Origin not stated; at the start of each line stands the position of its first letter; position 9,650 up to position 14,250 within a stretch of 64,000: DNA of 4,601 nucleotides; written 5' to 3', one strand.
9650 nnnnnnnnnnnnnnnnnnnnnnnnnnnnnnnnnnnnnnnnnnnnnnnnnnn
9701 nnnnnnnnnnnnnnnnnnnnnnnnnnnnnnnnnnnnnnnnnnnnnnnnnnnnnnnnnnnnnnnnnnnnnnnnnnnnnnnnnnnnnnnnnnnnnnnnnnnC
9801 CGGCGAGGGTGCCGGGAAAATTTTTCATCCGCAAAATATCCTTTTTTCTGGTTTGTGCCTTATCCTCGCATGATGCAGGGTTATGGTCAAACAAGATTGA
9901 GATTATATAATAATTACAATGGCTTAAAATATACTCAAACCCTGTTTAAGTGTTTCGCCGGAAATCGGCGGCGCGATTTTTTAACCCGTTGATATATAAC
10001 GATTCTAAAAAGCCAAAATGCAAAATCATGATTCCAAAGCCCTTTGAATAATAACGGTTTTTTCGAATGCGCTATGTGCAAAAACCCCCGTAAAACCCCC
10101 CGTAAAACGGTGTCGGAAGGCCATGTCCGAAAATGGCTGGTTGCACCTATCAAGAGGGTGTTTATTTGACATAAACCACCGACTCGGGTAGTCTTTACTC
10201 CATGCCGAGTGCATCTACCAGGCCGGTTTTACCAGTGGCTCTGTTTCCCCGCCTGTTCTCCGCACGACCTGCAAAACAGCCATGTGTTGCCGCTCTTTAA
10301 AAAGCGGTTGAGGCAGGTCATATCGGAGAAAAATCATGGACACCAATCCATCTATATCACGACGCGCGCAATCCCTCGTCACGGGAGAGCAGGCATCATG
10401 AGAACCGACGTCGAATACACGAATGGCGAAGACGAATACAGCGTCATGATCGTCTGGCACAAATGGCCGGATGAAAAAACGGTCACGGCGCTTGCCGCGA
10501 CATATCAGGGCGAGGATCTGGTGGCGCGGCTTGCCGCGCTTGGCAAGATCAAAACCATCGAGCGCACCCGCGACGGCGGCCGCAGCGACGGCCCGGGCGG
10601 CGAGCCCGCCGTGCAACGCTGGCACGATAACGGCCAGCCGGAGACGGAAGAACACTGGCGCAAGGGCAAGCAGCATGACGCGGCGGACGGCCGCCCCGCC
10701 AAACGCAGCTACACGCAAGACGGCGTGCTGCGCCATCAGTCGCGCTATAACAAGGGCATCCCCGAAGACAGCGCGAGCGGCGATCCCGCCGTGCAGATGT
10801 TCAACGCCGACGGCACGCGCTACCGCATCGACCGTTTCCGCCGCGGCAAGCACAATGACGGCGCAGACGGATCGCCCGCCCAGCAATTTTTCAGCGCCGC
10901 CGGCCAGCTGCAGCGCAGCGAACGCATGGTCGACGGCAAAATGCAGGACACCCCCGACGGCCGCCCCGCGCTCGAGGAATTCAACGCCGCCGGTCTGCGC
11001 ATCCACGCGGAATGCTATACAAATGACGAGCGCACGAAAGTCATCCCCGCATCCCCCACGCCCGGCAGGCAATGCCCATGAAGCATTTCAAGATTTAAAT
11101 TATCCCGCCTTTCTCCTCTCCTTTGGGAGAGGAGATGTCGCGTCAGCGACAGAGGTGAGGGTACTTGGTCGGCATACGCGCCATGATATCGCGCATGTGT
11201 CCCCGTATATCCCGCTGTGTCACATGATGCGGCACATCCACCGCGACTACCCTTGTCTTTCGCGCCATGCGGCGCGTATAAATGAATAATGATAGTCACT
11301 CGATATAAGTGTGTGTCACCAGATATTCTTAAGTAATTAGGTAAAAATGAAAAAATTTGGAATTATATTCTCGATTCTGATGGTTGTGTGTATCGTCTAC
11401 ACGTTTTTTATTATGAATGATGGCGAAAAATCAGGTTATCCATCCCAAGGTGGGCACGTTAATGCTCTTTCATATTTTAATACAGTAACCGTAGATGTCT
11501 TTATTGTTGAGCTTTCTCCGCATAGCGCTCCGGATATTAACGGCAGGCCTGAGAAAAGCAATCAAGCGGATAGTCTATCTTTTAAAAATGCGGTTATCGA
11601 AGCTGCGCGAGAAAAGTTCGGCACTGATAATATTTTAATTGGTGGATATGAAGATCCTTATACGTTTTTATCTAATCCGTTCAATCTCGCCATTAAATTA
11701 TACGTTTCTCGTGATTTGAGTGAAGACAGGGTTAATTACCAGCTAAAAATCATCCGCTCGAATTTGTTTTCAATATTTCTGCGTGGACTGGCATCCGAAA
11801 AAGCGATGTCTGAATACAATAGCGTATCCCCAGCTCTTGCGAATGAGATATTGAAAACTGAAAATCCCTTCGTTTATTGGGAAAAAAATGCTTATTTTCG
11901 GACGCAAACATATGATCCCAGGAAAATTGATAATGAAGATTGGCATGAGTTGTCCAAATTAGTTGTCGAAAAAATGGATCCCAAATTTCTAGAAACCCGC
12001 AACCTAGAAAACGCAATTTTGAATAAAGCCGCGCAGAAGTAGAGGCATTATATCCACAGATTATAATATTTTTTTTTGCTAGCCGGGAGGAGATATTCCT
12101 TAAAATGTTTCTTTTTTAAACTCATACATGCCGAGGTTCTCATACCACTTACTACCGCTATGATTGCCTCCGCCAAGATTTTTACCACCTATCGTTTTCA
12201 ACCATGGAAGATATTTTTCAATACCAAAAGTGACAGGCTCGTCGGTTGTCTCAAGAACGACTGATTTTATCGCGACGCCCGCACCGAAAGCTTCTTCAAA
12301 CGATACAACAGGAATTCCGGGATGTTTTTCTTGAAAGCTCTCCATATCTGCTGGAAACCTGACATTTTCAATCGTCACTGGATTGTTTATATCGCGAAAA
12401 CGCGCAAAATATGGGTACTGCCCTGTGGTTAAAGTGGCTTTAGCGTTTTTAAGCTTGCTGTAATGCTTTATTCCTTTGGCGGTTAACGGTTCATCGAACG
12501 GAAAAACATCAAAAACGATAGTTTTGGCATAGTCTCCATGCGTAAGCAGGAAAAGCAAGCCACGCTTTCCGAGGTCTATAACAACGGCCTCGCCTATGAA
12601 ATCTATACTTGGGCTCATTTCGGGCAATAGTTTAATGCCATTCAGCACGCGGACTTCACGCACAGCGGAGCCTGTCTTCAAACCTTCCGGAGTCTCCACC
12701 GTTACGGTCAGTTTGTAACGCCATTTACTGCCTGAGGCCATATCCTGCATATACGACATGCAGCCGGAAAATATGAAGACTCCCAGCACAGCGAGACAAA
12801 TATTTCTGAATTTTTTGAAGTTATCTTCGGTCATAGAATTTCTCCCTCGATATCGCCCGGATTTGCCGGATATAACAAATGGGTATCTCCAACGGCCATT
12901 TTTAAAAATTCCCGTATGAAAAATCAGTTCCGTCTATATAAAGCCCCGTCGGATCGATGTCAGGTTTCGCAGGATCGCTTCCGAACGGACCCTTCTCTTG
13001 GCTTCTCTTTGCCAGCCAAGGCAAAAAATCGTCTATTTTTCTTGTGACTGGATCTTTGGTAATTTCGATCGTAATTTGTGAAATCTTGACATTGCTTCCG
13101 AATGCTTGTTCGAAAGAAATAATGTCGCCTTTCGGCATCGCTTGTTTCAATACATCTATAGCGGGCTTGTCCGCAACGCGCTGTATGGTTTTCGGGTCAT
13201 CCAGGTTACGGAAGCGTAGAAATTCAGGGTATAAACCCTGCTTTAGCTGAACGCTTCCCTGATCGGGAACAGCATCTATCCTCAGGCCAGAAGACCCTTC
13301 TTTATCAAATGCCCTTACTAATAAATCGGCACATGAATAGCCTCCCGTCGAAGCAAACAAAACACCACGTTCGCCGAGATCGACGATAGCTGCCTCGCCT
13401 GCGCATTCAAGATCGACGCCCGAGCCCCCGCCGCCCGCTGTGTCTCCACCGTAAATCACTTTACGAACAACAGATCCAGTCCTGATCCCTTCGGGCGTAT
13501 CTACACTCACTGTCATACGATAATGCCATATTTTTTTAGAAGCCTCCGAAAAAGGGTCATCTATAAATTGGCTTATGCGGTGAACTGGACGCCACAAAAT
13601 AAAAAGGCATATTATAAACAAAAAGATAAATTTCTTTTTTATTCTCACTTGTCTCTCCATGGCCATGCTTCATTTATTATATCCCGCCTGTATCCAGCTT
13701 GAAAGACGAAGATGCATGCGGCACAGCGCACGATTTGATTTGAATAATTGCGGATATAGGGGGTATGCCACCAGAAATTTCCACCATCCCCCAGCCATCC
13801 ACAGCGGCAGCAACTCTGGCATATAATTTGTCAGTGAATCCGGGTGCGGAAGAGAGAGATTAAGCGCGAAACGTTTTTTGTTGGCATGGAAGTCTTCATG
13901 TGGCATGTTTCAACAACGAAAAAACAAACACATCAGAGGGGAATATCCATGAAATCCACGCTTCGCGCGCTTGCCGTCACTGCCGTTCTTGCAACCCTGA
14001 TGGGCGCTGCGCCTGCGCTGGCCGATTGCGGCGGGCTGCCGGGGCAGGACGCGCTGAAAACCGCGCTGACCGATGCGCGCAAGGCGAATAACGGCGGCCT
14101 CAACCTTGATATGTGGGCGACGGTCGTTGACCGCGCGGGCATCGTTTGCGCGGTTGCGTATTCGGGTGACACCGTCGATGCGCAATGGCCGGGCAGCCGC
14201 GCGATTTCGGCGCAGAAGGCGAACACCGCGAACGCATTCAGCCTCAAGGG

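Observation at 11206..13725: AT-rich island of about 2.5 kb, bracketed by short direct repeats, encoding two tandem paralogous envelope proteins and no mobility gene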

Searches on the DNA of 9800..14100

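Call 98: search_rna_families(source=window, start=9800, end=14100, threshold=evalue, max_evalue=1)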
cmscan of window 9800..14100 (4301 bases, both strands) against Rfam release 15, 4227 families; matches with E-value up to 1: 1.
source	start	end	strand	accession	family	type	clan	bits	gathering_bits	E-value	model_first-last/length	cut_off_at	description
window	11112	11162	+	RF01762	whalefall-1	Gene; sRNA;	-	19.2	37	0.17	1-56/56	no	Whalefall-1 RNA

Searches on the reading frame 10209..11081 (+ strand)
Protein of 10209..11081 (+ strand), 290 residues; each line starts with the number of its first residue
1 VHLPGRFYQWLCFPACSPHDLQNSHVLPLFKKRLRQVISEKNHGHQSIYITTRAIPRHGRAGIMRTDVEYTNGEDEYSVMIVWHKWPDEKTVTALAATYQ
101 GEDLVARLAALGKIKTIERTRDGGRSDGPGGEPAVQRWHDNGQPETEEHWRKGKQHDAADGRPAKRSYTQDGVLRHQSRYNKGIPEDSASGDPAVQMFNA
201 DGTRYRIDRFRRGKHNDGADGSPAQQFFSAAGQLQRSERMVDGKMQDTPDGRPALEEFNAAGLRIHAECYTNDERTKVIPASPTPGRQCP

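Call 11: search_protein_families(library=ncbifam, proteins=[window:10209-11081:+], max_evalue=0.01)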
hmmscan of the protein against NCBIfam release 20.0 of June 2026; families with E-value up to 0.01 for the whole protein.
window:10209-11081:+ (290 aa): 0 families

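Call 64: search_protein_families(library=pfam, proteins=[window:10209-11081:+], max_evalue=0.1)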
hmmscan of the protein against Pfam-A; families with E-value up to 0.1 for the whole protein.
window:10209-11081:+ (290 aa): 1 family
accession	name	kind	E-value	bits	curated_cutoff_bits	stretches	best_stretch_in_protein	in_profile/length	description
PF07661.19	MORN_2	-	0.077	13.7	29.6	0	135-150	5-20/22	MORN repeat variant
